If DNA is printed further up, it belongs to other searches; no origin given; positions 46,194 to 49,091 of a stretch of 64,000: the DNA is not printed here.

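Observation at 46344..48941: Ammonium transporter fused to a chemoreceptor signalling module (Amt-HAMP-MCP)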

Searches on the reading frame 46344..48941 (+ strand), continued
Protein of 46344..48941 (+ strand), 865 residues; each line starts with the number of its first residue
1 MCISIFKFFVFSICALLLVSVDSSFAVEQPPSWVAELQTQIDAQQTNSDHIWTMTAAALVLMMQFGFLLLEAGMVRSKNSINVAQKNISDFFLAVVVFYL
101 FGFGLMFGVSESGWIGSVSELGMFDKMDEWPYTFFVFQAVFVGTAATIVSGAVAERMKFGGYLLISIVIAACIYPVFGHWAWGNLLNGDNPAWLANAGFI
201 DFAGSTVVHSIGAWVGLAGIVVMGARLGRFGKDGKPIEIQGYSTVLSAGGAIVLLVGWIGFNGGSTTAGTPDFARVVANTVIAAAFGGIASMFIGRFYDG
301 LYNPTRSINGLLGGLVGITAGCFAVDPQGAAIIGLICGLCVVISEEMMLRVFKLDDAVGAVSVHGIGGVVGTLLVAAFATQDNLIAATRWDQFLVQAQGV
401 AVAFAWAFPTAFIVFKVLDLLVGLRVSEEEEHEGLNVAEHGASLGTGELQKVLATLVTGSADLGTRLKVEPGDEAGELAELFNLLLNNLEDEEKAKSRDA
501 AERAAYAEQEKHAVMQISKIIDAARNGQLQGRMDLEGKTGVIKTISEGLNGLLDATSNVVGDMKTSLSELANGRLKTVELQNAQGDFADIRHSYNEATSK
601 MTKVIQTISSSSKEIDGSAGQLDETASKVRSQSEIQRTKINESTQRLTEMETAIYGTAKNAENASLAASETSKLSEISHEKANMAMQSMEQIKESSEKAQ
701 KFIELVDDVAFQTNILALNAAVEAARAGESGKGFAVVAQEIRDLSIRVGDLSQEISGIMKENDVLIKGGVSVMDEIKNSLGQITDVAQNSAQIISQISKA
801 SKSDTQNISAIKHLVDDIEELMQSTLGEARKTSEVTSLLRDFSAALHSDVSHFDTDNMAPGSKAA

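Call 53: search_protein_families(library=pfam, proteins=[L046:10007-13354:+, L060:10031-11905:+, L064:9977-11860:+, L069:9575-11419:+, L071:9896-11635:+, L062:9956-11263:+, L017:9938-12376:+, L059:9881-12343:+], max_evalue=0.0001)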
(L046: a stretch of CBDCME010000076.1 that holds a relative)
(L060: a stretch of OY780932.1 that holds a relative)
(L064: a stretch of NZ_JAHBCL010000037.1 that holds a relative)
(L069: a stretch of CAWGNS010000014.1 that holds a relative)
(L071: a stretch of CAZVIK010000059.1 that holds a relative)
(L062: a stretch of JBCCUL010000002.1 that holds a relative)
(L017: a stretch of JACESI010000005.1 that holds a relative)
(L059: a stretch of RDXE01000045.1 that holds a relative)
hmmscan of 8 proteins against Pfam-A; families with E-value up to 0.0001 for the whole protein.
L046:10007-13354:+ (1115 aa): 5 families
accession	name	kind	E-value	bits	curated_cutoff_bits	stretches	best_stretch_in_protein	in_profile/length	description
PF00909.26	Ammonium_transp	-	8.4e-104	347.9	23.2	1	1-374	18-397/399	Ammonium Transporter Family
PF00072.30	Response_reg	-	4.8e-48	162.4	30.2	2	840-955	1-110/111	Response regulator receiver domain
PF02518.31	HATPase_c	-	1.6e-29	103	26.4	1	552-667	1-110/111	Histidine kinase-, DNA gyrase B-, and HSP90-like ATPase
PF00512.31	HisKA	-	6.1e-23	81.1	26.9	1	440-505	1-66/66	His Kinase A (phospho-acceptor) domain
PF01627.28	Hpt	-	6.3e-15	55.6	24.6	1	1018-1099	2-83/84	Hpt domain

L060:10031-11905:+ (624 aa): 2 families
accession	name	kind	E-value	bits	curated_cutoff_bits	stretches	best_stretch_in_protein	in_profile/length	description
PF00909.26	Ammonium_transp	-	1.4e-115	386.7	23.2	1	9-402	2-397/399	Ammonium Transporter Family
PF00990.26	GGDEF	-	2.9e-44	151.1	23.8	1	467-621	1-161/161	Diguanylate cyclase, GGDEF domain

L064:9977-11860:+ (627 aa): 2 families
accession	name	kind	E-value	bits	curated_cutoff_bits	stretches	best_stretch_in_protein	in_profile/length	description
PF00909.26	Ammonium_transp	-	1.7e-112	376.5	23.2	1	11-405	1-397/399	Ammonium Transporter Family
PF00990.26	GGDEF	-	1.3e-42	145.7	23.8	1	470-624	1-161/161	Diguanylate cyclase, GGDEF domain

L069:9575-11419:+ (614 aa): 1 family
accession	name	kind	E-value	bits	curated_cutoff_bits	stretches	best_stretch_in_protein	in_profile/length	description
PF00909.26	Ammonium_transp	-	4.3e-126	421.3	23.2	1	180-578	2-399/399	Ammonium Transporter Family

L071:9896-11635:+ (579 aa): 1 family
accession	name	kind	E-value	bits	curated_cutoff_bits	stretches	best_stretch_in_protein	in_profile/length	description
PF00909.26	Ammonium_transp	-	2.7e-125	418.6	23.2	1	53-452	1-399/399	Ammonium Transporter Family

L062:9956-11263:+ (435 aa): 1 family
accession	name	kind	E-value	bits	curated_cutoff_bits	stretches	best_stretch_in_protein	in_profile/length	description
PF00909.26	Ammonium_transp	-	3.2e-110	369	23.2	1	40-429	1-396/399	Ammonium Transporter Family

L017:9938-12376:+ (812 aa): 2 families
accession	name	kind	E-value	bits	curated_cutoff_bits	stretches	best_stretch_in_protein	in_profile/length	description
PF00909.26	Ammonium_transp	-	7.5e-103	344.8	23.2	1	48-437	2-395/399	Ammonium Transporter Family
PF00015.26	MCPsignal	-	4.8e-27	95.3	34.6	1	592-743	8-166/172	Methyl-accepting chemotaxis protein (MCP) signalling domain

L059:9881-12343:+ (820 aa): 3 families
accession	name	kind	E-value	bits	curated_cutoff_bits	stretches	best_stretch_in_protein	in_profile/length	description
PF00909.26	Ammonium_transp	-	2.2e-109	366.2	23.2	1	47-437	1-396/399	Ammonium Transporter Family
PF00015.26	MCPsignal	-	1.7e-21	77.3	34.6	1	603-748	21-166/172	Methyl-accepting chemotaxis protein (MCP) signalling domain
PF00672.30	HAMP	-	7.7e-07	29.8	25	1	443-486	12-53/53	HAMP domain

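Call 54: predict_structure(alignment_id=A1)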
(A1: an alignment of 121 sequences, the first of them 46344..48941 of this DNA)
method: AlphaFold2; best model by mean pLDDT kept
length: 865 residues; sequences in the alignment: 121
mean_pLDDT: 81.1   pTM: 0.61
mean pLDDT of the five models: 81.1, 80.2, 80.1, 80.0, 78.2
residues with pLDDT >= 90: 360; 70-90: 375; 50-70: 48; < 50: 82
segments of 3 or more residues with pLDDT < 50: 1-20, 506-520, 522-531, 533-558, 857-865
pLDDT, mean of each block of 10 residues (from residue 1): 39 46 61 92 93 96 95 88 92 97 97 91 90 96 95 92 96 97 94 94 89 98 93 89 91 96 89 95 98 96 96 97 97 98 96 91 97 97 95 98 98 98 94 88 74 78 80 72 85 76 51 43 40 40 41 45 68 70 64 77 74 73 75 77 77 75 75 77 78 79 79 77 74 78 81 79 78 77 74 77 77 77 76 76 75 54 37
secondary structure, 60 per line:
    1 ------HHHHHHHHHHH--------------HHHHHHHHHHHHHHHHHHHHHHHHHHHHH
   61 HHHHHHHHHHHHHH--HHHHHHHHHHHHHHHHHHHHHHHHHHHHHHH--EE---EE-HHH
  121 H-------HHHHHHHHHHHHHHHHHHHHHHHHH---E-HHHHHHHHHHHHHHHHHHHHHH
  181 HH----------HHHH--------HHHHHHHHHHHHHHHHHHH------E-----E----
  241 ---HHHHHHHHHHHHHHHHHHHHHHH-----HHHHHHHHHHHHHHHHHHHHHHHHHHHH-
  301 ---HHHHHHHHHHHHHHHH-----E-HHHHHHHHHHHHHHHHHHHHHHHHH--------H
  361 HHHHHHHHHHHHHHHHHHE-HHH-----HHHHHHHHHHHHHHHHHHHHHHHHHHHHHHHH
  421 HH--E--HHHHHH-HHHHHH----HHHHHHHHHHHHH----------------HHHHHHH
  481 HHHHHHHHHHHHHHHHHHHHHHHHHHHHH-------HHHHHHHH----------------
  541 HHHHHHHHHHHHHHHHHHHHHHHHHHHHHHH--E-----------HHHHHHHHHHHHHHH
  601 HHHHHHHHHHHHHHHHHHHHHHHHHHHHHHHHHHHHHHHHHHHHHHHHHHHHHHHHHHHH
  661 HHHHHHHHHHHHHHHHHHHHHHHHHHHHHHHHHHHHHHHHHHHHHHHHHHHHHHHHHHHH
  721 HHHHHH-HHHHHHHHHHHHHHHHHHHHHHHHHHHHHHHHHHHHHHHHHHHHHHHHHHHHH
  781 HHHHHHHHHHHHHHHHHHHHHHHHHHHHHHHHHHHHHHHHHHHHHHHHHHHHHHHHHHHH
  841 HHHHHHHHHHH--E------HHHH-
elements in order (helices of 4 or more, strands of 3 or more residues): H7-17 H32-74 H77-107 H118-121 H129-153 H159-182 H193-196 H205-223 H244-266 H272-299 H304-319 H327-351 H360-378 H389-422 H428-433 H435-440 H445-457 H474-509 H517-524 H541-571 H586-726 H728-851 H861-864

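Call 59: fold_search(model_id=the predicted structure, library=pdb)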
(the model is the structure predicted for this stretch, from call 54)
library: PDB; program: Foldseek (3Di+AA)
matches with E <= 10: 724; with E <= 0.001: 67
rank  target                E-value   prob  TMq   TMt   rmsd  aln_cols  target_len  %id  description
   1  6eu6                  9.3e-29  1.00  0.45  0.95   1.8       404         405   42  Sensor Amt Protein (released 2018-01-24)
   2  8qj3_A                2.6e-27  1.00  0.44  0.94   1.8       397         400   42  Receptor Sd-Amt1 (OFF-state) (released 2024-06-12)
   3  8qj4_A                3.6e-27  1.00  0.44  0.93   1.7       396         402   42  Receptor Sd-Amt1 (ON-state) (released 2024-06-12)
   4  8qpf_A                2.5e-26  1.00  0.43  0.93   2.0       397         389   42  Ammonium Transporter Amt1 from Shewanella denitrificans (released 2024-06-12)
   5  2ns1_A                1.6e-22  1.00  0.43  0.90   2.4       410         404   31  Crystal structure of the e. coli ammonia channel AMTB complexed with the signal transduction protein GLNK (released 2006-12-26)
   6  2nuu_D                3.5e-22  1.00  0.42  0.88   2.8       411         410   31  Regulating the Escherichia coli ammonia channel: the crystal structure of the AmtB-GlnK complex (released 2006-11-21)
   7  2b2f                  7.9e-22  1.00  0.43  0.94   1.8       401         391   31  Ammonium Transporter Amt-1 from A.fulgidus (Native) (released 2005-10-11)
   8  2nuu_A                8.8e-21  1.00  0.43  0.89   2.7       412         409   31  Regulating the Escherichia coli ammonia channel: the crystal structure of the AmtB-GlnK complex (released 2006-11-21)
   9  1u77                  1.2e-20  1.00  0.40  0.89   2.9       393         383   31  Crystal Structure of Ammonia Channel AmtB from E. Coli (released 2004-09-21)
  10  1xqe                  1.2e-19  1.00  0.39  0.90   2.4       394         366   28  The mechanism of ammonia transport based on the crystal structure of AmtB of E. coli. (released 2004-10-26)
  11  2npe                  3.0e-19  1.00  0.39  0.91   2.2       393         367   29  An unusual twin-His arrangement in the pore of ammonia channels is essential for substrate conductance (released 2006-11-14)
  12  2npk                  3.1e-19  1.00  0.40  0.89   2.6       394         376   29  An unusual twin-His arrangement in the pore of ammonia channels is essential for substrate conductance (released 2006-11-14)
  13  9cs5                  3.3e-19  1.00  0.39  0.89   2.7       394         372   29  E. Coli AMTB with bound Xe ions (released 2025-07-30)
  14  2npd                  3.6e-19  1.00  0.39  0.90   2.6       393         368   29  An unusual twin-His arrangement in the pore of ammonia channels is essential for substrate conductance (released 2006-11-14)
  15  6b21                  4.6e-19  1.00  0.39  0.89   2.7       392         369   29  Crystal structure of AmtB from E. coli bound to TopFluor cardiolipin (released 2018-03-07)
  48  3zx6_A                6.1e-11  1.00  0.32  0.85   3.2       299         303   25  Structure of Hamp(AF1503)-Tsr fusion - Hamp (A291V) mutant (released 2012-02-29)
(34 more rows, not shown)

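Call 67: search_protein_families(library=pfam, proteins=[P0019, P0030, P0027, P0035, P0084, P0055, P0072], max_evalue=0.05)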
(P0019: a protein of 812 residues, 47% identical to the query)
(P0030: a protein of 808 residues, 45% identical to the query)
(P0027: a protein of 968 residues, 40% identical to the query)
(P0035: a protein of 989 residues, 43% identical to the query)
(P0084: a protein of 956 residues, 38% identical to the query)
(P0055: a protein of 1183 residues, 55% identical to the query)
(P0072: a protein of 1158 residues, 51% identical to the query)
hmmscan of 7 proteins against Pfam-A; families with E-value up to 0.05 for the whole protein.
P0019 (812 aa): 8 families
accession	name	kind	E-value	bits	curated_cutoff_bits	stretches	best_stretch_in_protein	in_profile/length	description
PF00909.26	Ammonium_transp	-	1.4e-106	357.1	23.2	1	49-439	2-396/399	Ammonium Transporter Family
PF00015.26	MCPsignal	-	3.9e-30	105.4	34.6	1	587-752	3-171/172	Methyl-accepting chemotaxis protein (MCP) signalling domain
PF04108.17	ATG17_like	-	0.00058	19.9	43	1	483-644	109-240/355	Autophagy protein ATG17-like domain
PF03036.21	Perilipin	-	0.0021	17.6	33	1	488-623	252-386/403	Perilipin family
PF07889.17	DUF1664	-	0.011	16.2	34.6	0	508-583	44-119/124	Protein of unknown function (DUF1664)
PF08702.15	Fib_alpha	-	0.013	16.1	29.9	1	694-777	31-115/143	Fibrinogen alpha/beta chain family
PF10046.14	BLOC1_2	-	0.027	15.3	33.4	0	718-807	5-90/96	Biogenesis of lysosome-related organelles complex-1 subunit 2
PF20492.3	ERM_helical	-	0.04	14.4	40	0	707-803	22-111/120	Ezrin/radixin/moesin, alpha-helical domain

P0030 (808 aa): 5 families
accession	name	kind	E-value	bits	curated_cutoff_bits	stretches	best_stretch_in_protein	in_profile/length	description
PF00909.26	Ammonium_transp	-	1.3e-103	347.3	23.2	1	47-438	2-397/399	Ammonium Transporter Family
PF00015.26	MCPsignal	-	1.6e-32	113.2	34.6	1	585-752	3-170/172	Methyl-accepting chemotaxis protein (MCP) signalling domain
PF00672.30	HAMP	-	0.0017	19.1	25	1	444-485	13-52/53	HAMP domain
PF06419.17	COG6_N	-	0.031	14.9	27.4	0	542-610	19-87/114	Conserved oligomeric complex COG6, N-terminal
PF10046.14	BLOC1_2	-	0.032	15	33.4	0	755-801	40-86/96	Biogenesis of lysosome-related organelles complex-1 subunit 2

P0027 (968 aa): 5 families
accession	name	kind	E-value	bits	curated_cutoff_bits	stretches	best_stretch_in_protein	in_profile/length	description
PF00909.26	Ammonium_transp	-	1.9e-106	356.6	23.2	1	56-445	2-397/399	Ammonium Transporter Family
PF00015.26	MCPsignal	-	2.7e-44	151.5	34.6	1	761-914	4-171/172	Methyl-accepting chemotaxis protein (MCP) signalling domain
PF18947.5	HAMP_2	-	2.6e-14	53.3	24.3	1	631-695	2-66/67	HAMP domain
PF00672.30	HAMP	-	2.8e-06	28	25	0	451-492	13-52/53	HAMP domain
PF06103.16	DUF948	-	0.045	14.4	37.2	1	686-746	23-83/89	Bacterial protein of unknown function (DUF948)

P0035 (989 aa): 5 families
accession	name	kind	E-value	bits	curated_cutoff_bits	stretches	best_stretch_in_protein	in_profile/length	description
PF00909.26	Ammonium_transp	-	1.3e-106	357.2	23.2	1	70-460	1-396/399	Ammonium Transporter Family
PF00015.26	MCPsignal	-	5.4e-32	111.4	34.6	1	786-935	3-166/172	Methyl-accepting chemotaxis protein (MCP) signalling domain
PF18947.5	HAMP_2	-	5.8e-11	42.6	24.3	1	657-720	2-65/67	HAMP domain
PF00672.30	HAMP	-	0.00028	21.6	25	0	635-672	12-48/53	HAMP domain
PF13426.13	PAS_9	-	0.046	14.4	27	0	522-602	7-91/103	PAS domain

P0084 (956 aa): 4 families
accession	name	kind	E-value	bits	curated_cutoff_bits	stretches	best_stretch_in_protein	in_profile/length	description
PF00909.26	Ammonium_transp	-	5.4e-106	355.1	23.2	1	41-439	1-395/399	Ammonium Transporter Family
PF00015.26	MCPsignal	-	1.2e-23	84.3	34.6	1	759-913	2-170/172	Methyl-accepting chemotaxis protein (MCP) signalling domain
PF18947.5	HAMP_2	-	1.2e-13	51.2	24.3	2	633-689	4-60/67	HAMP domain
PF00672.30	HAMP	-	0.00031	21.4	25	0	560-583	8-31/53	HAMP domain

P0055 (1183 aa): 9 families
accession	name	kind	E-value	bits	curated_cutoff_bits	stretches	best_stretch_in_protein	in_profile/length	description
PF00909.26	Ammonium_transp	-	1e-102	344.3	23.2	1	41-434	1-396/399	Ammonium Transporter Family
PF00015.26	MCPsignal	-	1.4e-37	129.6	34.6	1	991-1144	3-170/172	Methyl-accepting chemotaxis protein (MCP) signalling domain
PF18947.5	HAMP_2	-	2e-19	69.7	24.3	2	863-923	3-63/67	HAMP domain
PF08448.16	PAS_4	-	9.6e-10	39.1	23.1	1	496-606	1-108/110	PAS fold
PF13426.13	PAS_9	-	3.5e-08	34.1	27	1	502-605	3-103/103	PAS domain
PF13188.13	PAS_8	-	1.9e-05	24.9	21.8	0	622-671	2-53/65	PAS domain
PF00989.32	PAS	-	5.8e-05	23.5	22.6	1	492-602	3-112/113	PAS fold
PF00672.30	HAMP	-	0.015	16.1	25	0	785-814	2-31/53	HAMP domain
PF12860.13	PAS_7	-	0.029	14.9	27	0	496-533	1-38/115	PAS fold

P0072 (1158 aa): 5 families
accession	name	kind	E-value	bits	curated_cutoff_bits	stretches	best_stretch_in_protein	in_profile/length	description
PF00909.26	Ammonium_transp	-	9.3e-101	337.9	23.2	1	44-436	1-396/399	Ammonium Transporter Family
PF00015.26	MCPsignal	-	7e-45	153.4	34.6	1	964-1119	2-171/172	Methyl-accepting chemotaxis protein (MCP) signalling domain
PF18947.5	HAMP_2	-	1.5e-32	111.8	24.3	3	838-897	4-63/67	HAMP domain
PF00672.30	HAMP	-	5.9e-18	65.4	25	2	761-809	4-52/53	HAMP domain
PF13188.13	PAS_8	-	0.00019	21.7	21.8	1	509-554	2-49/65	PAS domain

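Call 70: search_protein_families(library=pfam, alignment_id=A2, max_evalue=0.00001)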
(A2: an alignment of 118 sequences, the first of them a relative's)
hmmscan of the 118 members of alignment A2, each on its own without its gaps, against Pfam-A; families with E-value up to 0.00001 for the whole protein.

A. member 1, L002:3323-4555:+ (410 aa): 3 families
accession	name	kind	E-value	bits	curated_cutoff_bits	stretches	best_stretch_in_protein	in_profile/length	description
PF01370.27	Epimerase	-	6.4e-26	91.7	20.9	1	7-302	1-236/240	NAD dependent epimerase/dehydratase family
PF16363.11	GDP_Man_Dehyd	-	2.2e-20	73.8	27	1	9-329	2-272/332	GDP-mannose 4,6 dehydratase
PF02719.21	Polysacc_synt_2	-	2.6e-07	30.6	20.2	0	70-141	50-121/293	Polysaccharide biosynthesis protein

B. families by the number of members that match (of 118 scanned): 106 families (the first 25 are shown)
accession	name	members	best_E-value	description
PF00113.28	Enolase_C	3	8.9e-131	Enolase, C-terminal TIM barrel domain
PF03952.21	Enolase_N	3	9.4e-60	Enolase, N-terminal domain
PF01370.27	Epimerase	3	4.3e-33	NAD dependent epimerase/dehydratase family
PF00015.26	MCPsignal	3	9.3e-31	Methyl-accepting chemotaxis protein (MCP) signalling domain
PF03009.23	GDPD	3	1.9e-25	Glycerophosphoryl diester phosphodiesterase family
PF16363.11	GDP_Man_Dehyd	3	1.1e-21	GDP-mannose 4,6 dehydratase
PF00672.30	HAMP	3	2.9e-12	HAMP domain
PF01053.26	Cys_Met_Meta_PP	2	9.8e-131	Cys/Met metabolism PLP-dependent enzyme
PF00793.26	DAHP_synth_1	2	1.5e-63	DAHP synthetase I family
PF13793.12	Pribosyltran_N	2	1.1e-54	N-terminal domain of ribose phosphate pyrophosphokinase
PF13380.12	CoA_binding_2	2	1.4e-38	CoA binding domain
PF00557.29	Peptidase_M24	2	2.4e-27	Metallopeptidase family M24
PF14572.12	Pribosyl_synth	2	1.1e-25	Phosphoribosyl synthetase-associated domain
PF04055.27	Radical_SAM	2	2.1e-25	Radical SAM superfamily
PF00156.33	Pribosyltran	2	6.6e-22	Phosphoribosyl transferase domain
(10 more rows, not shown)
